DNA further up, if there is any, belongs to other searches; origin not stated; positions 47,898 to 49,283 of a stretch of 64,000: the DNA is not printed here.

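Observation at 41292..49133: Three-gene phosphorelay: ~10-GAF hybrid kinase -> Hpt -> receiver-cyclase, with translationally coupled gene junctions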

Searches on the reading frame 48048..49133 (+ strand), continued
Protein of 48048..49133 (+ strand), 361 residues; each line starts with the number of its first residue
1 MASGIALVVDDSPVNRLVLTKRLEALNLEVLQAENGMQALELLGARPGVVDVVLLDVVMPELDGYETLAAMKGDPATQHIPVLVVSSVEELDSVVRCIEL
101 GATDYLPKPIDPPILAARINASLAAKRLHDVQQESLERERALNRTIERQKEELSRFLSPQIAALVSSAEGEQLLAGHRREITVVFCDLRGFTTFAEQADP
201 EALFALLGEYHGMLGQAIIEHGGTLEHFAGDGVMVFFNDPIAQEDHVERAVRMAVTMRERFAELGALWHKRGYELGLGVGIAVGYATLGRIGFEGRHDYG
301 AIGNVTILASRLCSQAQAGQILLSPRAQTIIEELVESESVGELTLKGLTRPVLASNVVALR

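Call 18: find_related_loci(query=A1, collection=genome_contigs, flank=10000)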
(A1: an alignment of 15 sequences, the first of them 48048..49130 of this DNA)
Query A1 (361 aa) in genome_contigs; peptide patterns used: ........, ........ (x = any residue, [..] = any of these).
600 stretches matched a pattern (row limit reached: there are more); 595 encode a relative of the query (tblastn E <= 1e-3); the best 80 are kept; 80 distinct loci.
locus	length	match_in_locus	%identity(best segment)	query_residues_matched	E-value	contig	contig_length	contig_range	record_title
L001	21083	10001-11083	91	1-361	0e+0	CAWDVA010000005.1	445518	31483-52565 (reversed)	MAG: uncultured Chloroflexia bacterium isolate MFD05684.bin.1.348 genome assembly, contig: contig_19514, whole genome sh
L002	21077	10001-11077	75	3-361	4e-178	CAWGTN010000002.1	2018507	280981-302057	MAG: uncultured Chloroflexia bacterium isolate MFD04212.bin.1.44 genome assembly, contig: contig_1268, whole genome shot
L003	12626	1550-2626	75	3-361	5e-178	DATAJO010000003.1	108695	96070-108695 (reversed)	MAG TPA_asm: Candidatus Limnocylindria bacterium isolate SMAG_U6914 k141_7184, whole genome shotgun sequence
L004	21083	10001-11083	73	1-361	2e-174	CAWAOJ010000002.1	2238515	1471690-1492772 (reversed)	MAG: uncultured Chloroflexia bacterium isolate MFD01721.bin.1.375 genome assembly, contig: contig_2995, whole genome sho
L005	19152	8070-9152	75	1-360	8e-174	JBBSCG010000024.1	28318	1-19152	MAG: Candidatus Limnocylindria bacterium isolate metawrap_la6_10 metawrap_la6_10_K_592851_L_28318_cov_28.8599, whole gen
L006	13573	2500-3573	72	4-361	3e-173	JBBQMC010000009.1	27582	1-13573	MAG: Candidatus Limnocylindria bacterium isolate Co_metawrap_446 Cmw_446_k141_24945383_length_27582_cov_21.0000, whole g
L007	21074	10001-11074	73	3-360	5e-172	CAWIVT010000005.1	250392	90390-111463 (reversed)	MAG: uncultured Chloroflexia bacterium isolate MFD04212.bin.2.63 genome assembly, contig: contig_41439, whole genome sho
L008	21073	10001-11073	74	3-360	1e-158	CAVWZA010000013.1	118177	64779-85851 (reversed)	MAG: uncultured Chloroflexia bacterium isolate MFD05176.bin.2.85 genome assembly, contig: contig_46372, whole genome sho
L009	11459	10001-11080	68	3-361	3e-157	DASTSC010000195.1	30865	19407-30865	MAG TPA_asm: Candidatus Limnocylindrales bacterium isolate SMAG_U2270 k141_970116, whole genome shotgun sequence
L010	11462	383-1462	67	3-361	7e-152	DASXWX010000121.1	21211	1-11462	MAG TPA_asm: Candidatus Limnocylindrales bacterium isolate SMAG_U4782 k141_431822, whole genome shotgun sequence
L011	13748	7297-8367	64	5-361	2e-148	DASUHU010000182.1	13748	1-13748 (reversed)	MAG TPA_asm: Candidatus Limnocylindrales bacterium isolate SMAG_U1442 k141_2069002, whole genome shotgun sequence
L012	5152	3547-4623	64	4-361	2e-146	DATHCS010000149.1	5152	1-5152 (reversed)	MAG TPA_asm: Candidatus Dormiibacterota bacterium isolate SMAG_U12373 k141_761398, whole genome shotgun sequence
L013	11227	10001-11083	62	2-361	3e-143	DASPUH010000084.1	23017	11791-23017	MAG TPA_asm: Candidatus Sulfotelmatobacter sp. isolate SMAG_U12298 k141_1298567, whole genome shotgun sequence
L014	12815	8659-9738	62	3-361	8e-143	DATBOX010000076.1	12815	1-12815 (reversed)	MAG TPA_asm: Candidatus Limnocylindrales bacterium isolate SMAG_U4062 k141_959052, whole genome shotgun sequence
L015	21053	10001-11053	61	4-360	1e-141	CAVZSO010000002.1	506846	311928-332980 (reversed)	MAG: uncultured Chloroflexia bacterium isolate MFD00392.bin.2.404 genome assembly, contig: contig_15315, whole genome sh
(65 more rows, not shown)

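Call 22: search_protein_representatives(protein=window:48048-49130:+)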
Query: 361 residues. Proteins with E-value up to 0.001 (for the whole library): 633478; up to 1e-10: 153837; up to 1e-30: 4119. The best 150 are listed.
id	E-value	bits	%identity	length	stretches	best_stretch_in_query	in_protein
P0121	8.6e-141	485.3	63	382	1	4-359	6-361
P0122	1.8e-128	444.8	78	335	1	2-277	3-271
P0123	2.7e-109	381.8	55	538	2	136-360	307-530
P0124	8.0e-108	376.9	55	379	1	4-361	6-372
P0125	1.8e-107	375.7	57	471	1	9-358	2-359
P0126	4.1e-106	371.3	56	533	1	5-360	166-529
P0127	2.1e-104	365.7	55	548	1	3-360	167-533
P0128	2.8e-102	358.7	55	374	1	7-360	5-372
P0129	7.7e-99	347.4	35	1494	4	4-353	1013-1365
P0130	8.9e-97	340.6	51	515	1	4-352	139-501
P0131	1.3e-96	340.1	51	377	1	6-360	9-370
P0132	2.2e-93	329.4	40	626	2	3-353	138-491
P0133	5.1e-93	328.3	49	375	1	6-360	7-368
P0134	1.2e-91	323.7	41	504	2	6-361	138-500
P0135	1.4e-91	323.5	51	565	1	6-358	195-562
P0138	4.1e-88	312.1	66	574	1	141-358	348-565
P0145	8.8e-85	301.2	64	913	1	142-356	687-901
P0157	9.0e-79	281.4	59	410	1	139-359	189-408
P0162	2.7e-78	279.9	59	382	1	144-359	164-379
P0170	8.7e-77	274.9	59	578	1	141-361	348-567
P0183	1.9e-74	267.2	60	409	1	142-361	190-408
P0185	4.5e-74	266.0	56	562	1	137-355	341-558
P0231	5.9e-69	249.1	52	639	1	126-360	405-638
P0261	6.9e-67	242.4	52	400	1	131-360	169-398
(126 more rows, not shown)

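Call 30: search_protein_families(library=ncbifam, proteins=[window:48048-49130:+], max_evalue=0.001)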
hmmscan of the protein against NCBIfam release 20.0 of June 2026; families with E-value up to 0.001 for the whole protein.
window:48048-49130:+ (361 aa): 94 families (the best 25 are shown)
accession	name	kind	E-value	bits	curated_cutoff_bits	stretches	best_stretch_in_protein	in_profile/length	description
NF007135.0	PRK09581.1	equivalog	1.8e-31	109.5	474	1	6-144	5-141/457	PleD family two-component system response regulator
NF045944.1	ResRegRpaBCyano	equivalog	1.8e-21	76.5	330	1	7-134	1-121/229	response regulator transcription factor RpaB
NF041733.1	resp_reg_CseB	equivalog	7.2e-19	68.1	350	1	7-136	4-128/228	two-component system response regulator CseB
NF045505.1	RR_RssB_Pseudo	equivalog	1.2e-18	67.4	700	1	6-144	8-143/394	two-component system response regulator RssB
NF008199.0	PRK10955.1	equivalog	3.7e-18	66.3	341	1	7-140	5-132/232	envelope stress response regulator transcription factor CpxR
TIGR02154.1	PhoB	equivalog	5.6e-18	65.1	296.2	1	6-133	5-130/226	phosphate regulon transcriptional regulator PhoB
NF011874.0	PRK15347.1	equivalog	2.9e-17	62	852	1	7-169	694-854/921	two component system sensor kinase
NF007969.0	PRK10693.1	equivalog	3e-17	62.7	329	1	7-144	11-141/337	two-component system response regulator RssB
NF008099.0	PRK10841.1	equivalog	4.6e-17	61.1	920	1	7-116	828-933/949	two-component system sensor histidine kinase RcsC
NF001965.0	PRK00742.1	subfamily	2.8e-16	59.7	293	1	7-151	7-150/357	chemotaxis-specific protein-glutamate methyltransferase CheB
TIGR01818.1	ntrC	equivalog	3e-16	59.3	558.6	1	7-117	2-108/463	nitrogen regulation protein NR(I)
NF041880.1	EPS_EpsF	equivalog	5.2e-15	54.9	900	1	9-157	1-149/492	response regulator EpsF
NF012227.0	AdeR_RR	equivalog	5.4e-15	55.5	340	1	7-130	15-133/239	efflux system response regulator transcription factor AdeR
NF053854.1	RespRegPhoBBctds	equivalog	6.2e-15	55.2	270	1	7-137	2-129/225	two-component system response regulator PhoB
NF047654.1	DiguCycDgcRLepto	equivalog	9.7e-15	54.2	500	1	7-139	6-136/295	diguanylate cyclase DgcR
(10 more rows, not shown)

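Call 52: predict_structure(alignment_id=A1)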
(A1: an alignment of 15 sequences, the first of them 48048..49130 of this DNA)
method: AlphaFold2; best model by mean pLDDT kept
length: 361 residues; sequences in the alignment: 15
mean_pLDDT: 81.5   pTM: 0.51
mean pLDDT of the five models: 81.5, 80.7, 78.8, 67.9, 61.3
residues with pLDDT >= 90: 155; 70-90: 141; 50-70: 28; < 50: 37
segments of 3 or more residues with pLDDT < 50: 150-167, 173-176, 289-301
pLDDT, mean of each block of 10 residues (from residue 1): 84 91 92 93 86 87 86 90 84 79 85 84 82 76 64 45 48 56 92 86 89 93 77 84 89 96 93 93 71 35 77 93 94 91 79 92 83
secondary structure, 60 per line:
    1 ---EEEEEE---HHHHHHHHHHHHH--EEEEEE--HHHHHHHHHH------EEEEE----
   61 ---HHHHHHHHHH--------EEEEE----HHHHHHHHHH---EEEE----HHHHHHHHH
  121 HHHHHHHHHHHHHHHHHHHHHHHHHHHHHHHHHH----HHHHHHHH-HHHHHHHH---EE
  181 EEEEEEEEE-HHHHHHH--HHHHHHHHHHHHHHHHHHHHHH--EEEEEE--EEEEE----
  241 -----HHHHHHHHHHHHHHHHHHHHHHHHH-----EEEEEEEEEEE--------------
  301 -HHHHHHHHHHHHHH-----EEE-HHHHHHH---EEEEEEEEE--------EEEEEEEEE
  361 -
elements in order: E4-9 H13-25 E28-33 H36-45 E52-56 H64-73 E82-86 H91-100 E104-107 H112-154 H159-166 H168-175 E179-189 H191-197 H200-221 E224-229 E232-236 H246-270 E276-286 H302-315 E321-323 H325-331 E335-343 E352-360

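Call 54: fold_search(model_id=the predicted structure, library=pdb)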
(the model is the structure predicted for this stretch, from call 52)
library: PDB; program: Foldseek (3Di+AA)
matches with E <= 10: 1806; with E <= 0.001: 788
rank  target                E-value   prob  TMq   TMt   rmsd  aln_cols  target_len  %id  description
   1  3r5g_B                3.5e-17  1.00  0.47  0.84   2.8       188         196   38  Crystal structure of the adenylyl cyclase CyaB from P. aeruginosa (released 2012-01-11)
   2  3r5g_A                5.3e-17  1.00  0.47  0.84   2.8       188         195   38  Crystal structure of the adenylyl cyclase CyaB from P. aeruginosa (released 2012-01-11)
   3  3bre_B                7.2e-17  1.00  0.38  0.41  21.1       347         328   21  Crystal Structure of P.aeruginosa PA3702 (released 2008-04-01)
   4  2w01_D                7.8e-16  1.00  0.46  0.81   2.9       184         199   34  Crystal structure of the guanylyl cyclase Cya2 (released 2008-09-30)
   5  3i5a                  1.0e-15  1.00  0.38  0.43  20.9       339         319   18  Crystal structure of full-length WpsR from Pseudomonas syringae (released 2009-08-18)
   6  2w01_C                1.7e-15  1.00  0.46  0.81   3.0       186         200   34  Crystal structure of the guanylyl cyclase Cya2 (released 2008-09-30)
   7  2w01_B                1.8e-15  1.00  0.45  0.80   3.2       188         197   34  Crystal structure of the guanylyl cyclase Cya2 (released 2008-09-30)
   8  6fht_B                2.9e-15  1.00  0.47  0.24   8.6       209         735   34  Crystal structure of an artificial phytochrome regulated adenylate/guanylate cyclase in its dark adapted Pr form (released 2018-04-18)
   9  6fht_A                4.1e-15  1.00  0.45  0.23  18.4       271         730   28  Crystal structure of an artificial phytochrome regulated adenylate/guanylate cyclase in its dark adapted Pr form (released 2018-04-18)
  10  3bre_A                4.9e-15  1.00  0.38  0.42  20.5       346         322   19  Crystal Structure of P.aeruginosa PA3702 (released 2008-04-01)
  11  6zxb_A                1.1e-14  1.00  0.33  0.41  13.9       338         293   19  Diguanylate cyclase DgcR (I-site mutant) in native state (released 2021-03-31)
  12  2w01_A                2.6e-14  1.00  0.46  0.79   3.0       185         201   34  Crystal structure of the guanylyl cyclase Cya2 (released 2008-09-30)
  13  1wc1_C                4.0e-14  1.00  0.44  0.80   3.2       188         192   30  Soluble adenylyl cyclase CyaC from S. platensis in complex with Rp- ATPalphaS (released 2004-12-20)
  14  1wc1_B                4.5e-14  1.00  0.44  0.79   3.3       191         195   29  Soluble adenylyl cyclase CyaC from S. platensis in complex with Rp- ATPalphaS (released 2004-12-20)
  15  2wb4_B                4.5e-14  1.00  0.42  0.36  16.0       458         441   17  activated diguanylate cyclase PleD in complex with c-di-GMP (released 2010-04-21)
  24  1wc0_A                2.0e-13  1.00  0.43  0.75   3.4       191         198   29  Soluble adenylyl cyclase CyaC from S. platensis in complex with alpha, beta-methylene-ATP (released 2004-12-20)
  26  1wc0_B                2.2e-13  1.00  0.43  0.76   3.3       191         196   29  Soluble adenylyl cyclase CyaC from S. platensis in complex with alpha, beta-methylene-ATP (released 2004-12-20)
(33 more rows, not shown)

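Call 62: find_encoding_contigs(protein=window:48048-49133:+, flank=10000, max_places=3)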
Protein window:48048-49133:+ (361 aa): no gene with exactly this product is on record in the collection.

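Call 63: find_encoding_contigs(protein=P0001, flank=10000, max_places=3)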
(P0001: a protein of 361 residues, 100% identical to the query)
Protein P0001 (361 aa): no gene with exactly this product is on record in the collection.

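Call 66: search_protein_families(library=padloc, proteins=[window:48048-49130:+], max_evalue=0.01)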
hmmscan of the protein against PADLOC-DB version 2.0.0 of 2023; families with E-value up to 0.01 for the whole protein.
window:48048-49130:+ (361 aa): 11 families
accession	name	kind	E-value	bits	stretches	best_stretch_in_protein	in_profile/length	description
PDLC00734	PycC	-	8.5e-21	72.5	1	131-327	139-340/374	Pycsar cyclase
PDLC02367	PycC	-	2.9e-15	54.3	1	179-326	42-187/226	-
PDLC02366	PycC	-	5.1e-11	40.2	1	176-335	273-437/486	-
PDLC00765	PycC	-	3.6e-10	37.5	1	181-333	258-414/477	Pycsar cyclase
PDLC00766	PycC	-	2.6e-09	34.8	1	180-327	43-191/232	Pycsar cyclase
PDLC02369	PycC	-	4.2e-08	31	1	179-331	45-191/248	-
PDLC00762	PycC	-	3.3e-06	24.2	1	222-329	329-443/508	Pycsar cyclase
PDLC02368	PycC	-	3.7e-06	24.7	1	176-322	40-191/234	-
PDLC02370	PycC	-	4.8e-06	24.2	1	181-323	82-230/340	-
PDLC00763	PycC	-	0.00022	18.7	1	180-331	53-207/268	Pycsar cyclase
PDLC00767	PycC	-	0.0015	15.9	1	181-321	93-239/337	Pycsar cyclase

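Call 70: search_protein_families(library=pfam, proteins=[P0123, P0138, P0145, P0157, P0170, P0183, P0185, P0231, P0261, P0162], max_evalue=0.0001)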
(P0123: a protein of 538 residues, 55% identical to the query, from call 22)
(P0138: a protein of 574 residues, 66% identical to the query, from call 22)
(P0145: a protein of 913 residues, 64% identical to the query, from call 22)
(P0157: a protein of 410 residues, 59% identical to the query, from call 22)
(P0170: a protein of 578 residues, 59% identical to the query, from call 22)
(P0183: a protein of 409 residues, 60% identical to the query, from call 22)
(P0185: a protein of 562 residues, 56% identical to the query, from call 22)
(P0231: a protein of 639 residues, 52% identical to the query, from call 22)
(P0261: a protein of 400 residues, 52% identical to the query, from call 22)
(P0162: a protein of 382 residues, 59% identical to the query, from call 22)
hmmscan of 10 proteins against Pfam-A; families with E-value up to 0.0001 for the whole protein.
P0123 (538 aa): 5 families
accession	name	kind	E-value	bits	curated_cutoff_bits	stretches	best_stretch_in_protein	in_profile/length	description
PF00072.30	Response_reg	-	1.1e-28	100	30.2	1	7-118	1-111/111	Response regulator receiver domain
PF00211.25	Guanylate_cyc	-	2.8e-18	66.6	21.9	1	349-517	7-172/183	Adenylate and Guanylate cyclase catalytic domain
PF01590.32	GAF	-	3.2e-16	60.5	22.4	1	168-307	2-133/133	GAF domain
PF13185.12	GAF_2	-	6.9e-16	59.1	28.6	1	167-308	3-136/136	GAF domain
PF13492.12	GAF_3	-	9.1e-09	36.2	27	1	170-309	4-129/129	GAF domain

P0138 (574 aa): 5 families
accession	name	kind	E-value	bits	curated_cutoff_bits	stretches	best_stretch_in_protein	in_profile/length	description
PF01590.32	GAF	-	2.3e-39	135.4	22.4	2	34-173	2-133/133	GAF domain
PF13185.12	GAF_2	-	8.9e-36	123.5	28.6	2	36-174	6-136/136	GAF domain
PF13492.12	GAF_3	-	2.1e-25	90.1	27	2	205-346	1-129/129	GAF domain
PF00211.25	Guanylate_cyc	-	1.3e-18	67.7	21.9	1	386-554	7-172/183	Adenylate and Guanylate cyclase catalytic domain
PF11849.14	DUF3369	-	3.6e-06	27.8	27.2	0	321-352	136-167/168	Domain of unknown function (DUF3369)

P0145 (913 aa): 5 families
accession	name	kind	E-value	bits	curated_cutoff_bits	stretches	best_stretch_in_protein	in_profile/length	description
PF01590.32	GAF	-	3.4e-68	228.7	22.4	4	34-174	1-133/133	GAF domain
PF13185.12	GAF_2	-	2.7e-63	212.6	28.6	4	206-346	3-136/136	GAF domain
PF13492.12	GAF_3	-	5.1e-48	163.2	27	4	206-347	1-129/129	GAF domain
PF00211.25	Guanylate_cyc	-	1.7e-19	70.6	21.9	1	724-892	7-172/183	Adenylate and Guanylate cyclase catalytic domain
PF11849.14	DUF3369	-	9.7e-11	42.7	27.2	0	322-353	136-167/168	Domain of unknown function (DUF3369)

P0157 (410 aa): 4 families
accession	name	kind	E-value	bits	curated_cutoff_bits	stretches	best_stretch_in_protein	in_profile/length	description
PF00211.25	Guanylate_cyc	-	6.8e-20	71.9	21.9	1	229-403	8-178/183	Adenylate and Guanylate cyclase catalytic domain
PF13185.12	GAF_2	-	5e-17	62.8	28.6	1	44-187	3-136/136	GAF domain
PF01590.32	GAF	-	1.6e-16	61.5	22.4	1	44-186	1-133/133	GAF domain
PF13492.12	GAF_3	-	1.7e-15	58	27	1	47-188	4-129/129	GAF domain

P0170 (578 aa): 4 families
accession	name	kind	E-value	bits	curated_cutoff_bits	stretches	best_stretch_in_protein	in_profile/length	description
PF13185.12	GAF_2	-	9.2e-40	136.4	28.6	2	31-170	3-135/136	GAF domain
PF01590.32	GAF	-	5.1e-38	131.1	22.4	2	31-170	1-133/133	GAF domain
PF13492.12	GAF_3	-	5.8e-17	62.7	27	2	31-171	1-128/129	GAF domain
PF00211.25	Guanylate_cyc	-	1.2e-14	54.8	21.9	1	385-553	7-172/183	Adenylate and Guanylate cyclase catalytic domain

P0183 (409 aa): 4 families
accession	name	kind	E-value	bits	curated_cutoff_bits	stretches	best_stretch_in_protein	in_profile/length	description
PF13185.12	GAF_2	-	6.9e-17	62.4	28.6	1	46-186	3-136/136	GAF domain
PF01590.32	GAF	-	2.8e-15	57.5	22.4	1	46-185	1-133/133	GAF domain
PF00211.25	Guanylate_cyc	-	2.6e-14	53.7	21.9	1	226-394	7-172/183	Adenylate and Guanylate cyclase catalytic domain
PF13492.12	GAF_3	-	1.2e-08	35.8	27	1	46-187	1-129/129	GAF domain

P0185 (562 aa): 4 families
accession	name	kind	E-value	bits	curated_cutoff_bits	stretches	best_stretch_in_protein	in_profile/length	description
PF13185.12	GAF_2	-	2.1e-28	99.6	28.6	2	203-341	7-136/136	GAF domain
PF01590.32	GAF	-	1.9e-27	96.9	22.4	2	201-340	3-133/133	GAF domain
PF13492.12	GAF_3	-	1e-22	81.4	27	2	203-342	5-129/129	GAF domain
PF00211.25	Guanylate_cyc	-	7.6e-18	65.2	21.9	1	382-552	7-173/183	Adenylate and Guanylate cyclase catalytic domain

P0231 (639 aa): 4 families
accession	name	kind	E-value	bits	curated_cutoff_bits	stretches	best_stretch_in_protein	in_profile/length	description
PF02743.24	dCache_1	-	6.5e-23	81.9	45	1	56-291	4-240/240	Cache domain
PF00211.25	Guanylate_cyc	-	4.5e-19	69.2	21.9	1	457-635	7-181/183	Adenylate and Guanylate cyclase catalytic domain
PF00672.30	HAMP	-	3e-12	47.1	25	1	325-377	1-53/53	HAMP domain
PF17201.10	Cache_3-Cache_2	-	3.1e-11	43.5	27.7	1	152-298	139-290/299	Cache 3/Cache 2 fusion domain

P0261 (400 aa): 3 families
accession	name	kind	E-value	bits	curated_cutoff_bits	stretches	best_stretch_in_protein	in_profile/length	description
PF00211.25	Guanylate_cyc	-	1.2e-17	64.6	21.9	1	217-385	7-172/183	Adenylate and Guanylate cyclase catalytic domain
PF01590.32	GAF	-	8.3e-13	49.5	22.4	1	27-154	3-129/133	GAF domain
PF13185.12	GAF_2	-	5.4e-07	30.3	28.6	1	43-154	20-131/136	GAF domain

P0162 (382 aa): 4 families
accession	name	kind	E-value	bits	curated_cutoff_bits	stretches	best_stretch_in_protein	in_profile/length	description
PF00211.25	Guanylate_cyc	-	1.1e-20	74.4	21.9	1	199-372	7-176/183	Adenylate and Guanylate cyclase catalytic domain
PF01590.32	GAF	-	3.2e-17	63.8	22.4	1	17-157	4-133/133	GAF domain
PF13185.12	GAF_2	-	4.3e-15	56.5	28.6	1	13-157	2-135/136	GAF domain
PF13492.12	GAF_3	-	3.4e-09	37.6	27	1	19-159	6-129/129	GAF domain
